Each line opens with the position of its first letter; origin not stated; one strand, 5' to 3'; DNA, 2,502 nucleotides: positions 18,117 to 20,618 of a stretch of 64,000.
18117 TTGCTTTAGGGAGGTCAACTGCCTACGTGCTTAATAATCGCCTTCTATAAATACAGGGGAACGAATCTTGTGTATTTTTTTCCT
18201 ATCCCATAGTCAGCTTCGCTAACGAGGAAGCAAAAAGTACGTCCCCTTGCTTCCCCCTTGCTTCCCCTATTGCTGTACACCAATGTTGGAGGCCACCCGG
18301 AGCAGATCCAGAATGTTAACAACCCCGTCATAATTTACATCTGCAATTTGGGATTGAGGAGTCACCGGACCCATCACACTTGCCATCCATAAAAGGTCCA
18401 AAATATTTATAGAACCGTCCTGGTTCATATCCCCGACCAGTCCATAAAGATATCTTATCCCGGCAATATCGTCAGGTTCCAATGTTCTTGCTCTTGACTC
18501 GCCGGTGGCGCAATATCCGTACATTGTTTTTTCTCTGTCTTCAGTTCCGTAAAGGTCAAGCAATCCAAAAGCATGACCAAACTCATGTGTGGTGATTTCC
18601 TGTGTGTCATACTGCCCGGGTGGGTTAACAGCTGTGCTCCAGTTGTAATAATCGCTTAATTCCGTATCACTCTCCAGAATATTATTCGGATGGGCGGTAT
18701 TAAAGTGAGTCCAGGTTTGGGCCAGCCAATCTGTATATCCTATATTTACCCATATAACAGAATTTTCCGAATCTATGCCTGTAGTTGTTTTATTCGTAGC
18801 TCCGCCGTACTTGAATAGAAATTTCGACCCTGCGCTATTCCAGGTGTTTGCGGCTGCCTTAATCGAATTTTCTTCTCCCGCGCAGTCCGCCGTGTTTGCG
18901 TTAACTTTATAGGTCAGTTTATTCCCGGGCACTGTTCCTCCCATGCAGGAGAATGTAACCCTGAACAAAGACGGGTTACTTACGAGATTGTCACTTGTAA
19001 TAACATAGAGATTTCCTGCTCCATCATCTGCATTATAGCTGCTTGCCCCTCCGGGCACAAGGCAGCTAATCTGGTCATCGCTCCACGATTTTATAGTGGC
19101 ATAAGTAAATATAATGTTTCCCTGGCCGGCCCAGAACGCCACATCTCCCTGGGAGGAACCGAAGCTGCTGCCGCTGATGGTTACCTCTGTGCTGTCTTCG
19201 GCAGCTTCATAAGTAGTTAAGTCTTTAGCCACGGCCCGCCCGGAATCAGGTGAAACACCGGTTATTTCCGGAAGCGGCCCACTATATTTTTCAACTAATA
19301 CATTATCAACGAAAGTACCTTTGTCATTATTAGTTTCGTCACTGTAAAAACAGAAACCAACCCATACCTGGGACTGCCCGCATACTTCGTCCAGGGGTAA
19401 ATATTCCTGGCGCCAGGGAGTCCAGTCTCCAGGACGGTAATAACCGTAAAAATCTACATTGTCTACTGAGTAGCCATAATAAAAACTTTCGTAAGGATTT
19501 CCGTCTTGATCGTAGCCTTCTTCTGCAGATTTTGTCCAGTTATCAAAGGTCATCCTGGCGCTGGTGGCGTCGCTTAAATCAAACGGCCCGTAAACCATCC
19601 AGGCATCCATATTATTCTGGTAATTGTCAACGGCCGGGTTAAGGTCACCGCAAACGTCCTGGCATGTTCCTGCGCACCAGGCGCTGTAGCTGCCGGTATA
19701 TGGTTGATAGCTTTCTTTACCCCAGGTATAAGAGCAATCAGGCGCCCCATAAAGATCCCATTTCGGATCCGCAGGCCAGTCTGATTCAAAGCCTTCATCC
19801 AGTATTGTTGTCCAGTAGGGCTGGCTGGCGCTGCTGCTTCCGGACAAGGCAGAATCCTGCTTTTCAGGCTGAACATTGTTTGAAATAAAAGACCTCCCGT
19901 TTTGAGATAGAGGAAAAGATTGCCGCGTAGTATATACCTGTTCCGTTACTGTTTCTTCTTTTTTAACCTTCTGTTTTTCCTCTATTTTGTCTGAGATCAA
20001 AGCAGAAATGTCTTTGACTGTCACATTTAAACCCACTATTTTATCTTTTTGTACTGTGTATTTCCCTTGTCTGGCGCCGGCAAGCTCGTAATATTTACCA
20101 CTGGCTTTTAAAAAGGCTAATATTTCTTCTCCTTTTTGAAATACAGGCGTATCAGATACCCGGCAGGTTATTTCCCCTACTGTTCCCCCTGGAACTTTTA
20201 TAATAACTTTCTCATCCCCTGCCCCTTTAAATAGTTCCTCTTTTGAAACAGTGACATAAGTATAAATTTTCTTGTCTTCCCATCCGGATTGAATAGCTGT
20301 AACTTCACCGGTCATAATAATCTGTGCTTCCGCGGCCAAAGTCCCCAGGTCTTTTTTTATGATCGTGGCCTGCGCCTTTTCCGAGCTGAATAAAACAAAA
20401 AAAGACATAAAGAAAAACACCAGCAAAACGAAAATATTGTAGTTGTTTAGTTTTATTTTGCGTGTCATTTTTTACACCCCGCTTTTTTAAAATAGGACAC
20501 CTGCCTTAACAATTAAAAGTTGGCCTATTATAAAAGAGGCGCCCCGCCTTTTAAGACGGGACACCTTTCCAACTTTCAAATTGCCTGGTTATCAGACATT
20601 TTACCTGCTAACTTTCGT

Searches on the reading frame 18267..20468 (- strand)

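Call 7: search_protein_families(library=pfam, proteins=[window:18267-20468:-], max_evalue=0.001)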
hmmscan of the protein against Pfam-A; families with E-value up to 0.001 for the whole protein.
window:18267-20468:- (733 aa): 3 families
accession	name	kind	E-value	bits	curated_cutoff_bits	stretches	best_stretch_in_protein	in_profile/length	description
PF00413.30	Peptidase_M10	-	5.2e-10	39.9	24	1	516-676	5-159/159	Matrixin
PF00404.24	Dockerin_1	-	3.9e-09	37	22.9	1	679-728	2-55/57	Dockerin type I domain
PF01833.30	TIG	-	1.1e-05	25.7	20.9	1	423-503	13-83/84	IPT/TIG domain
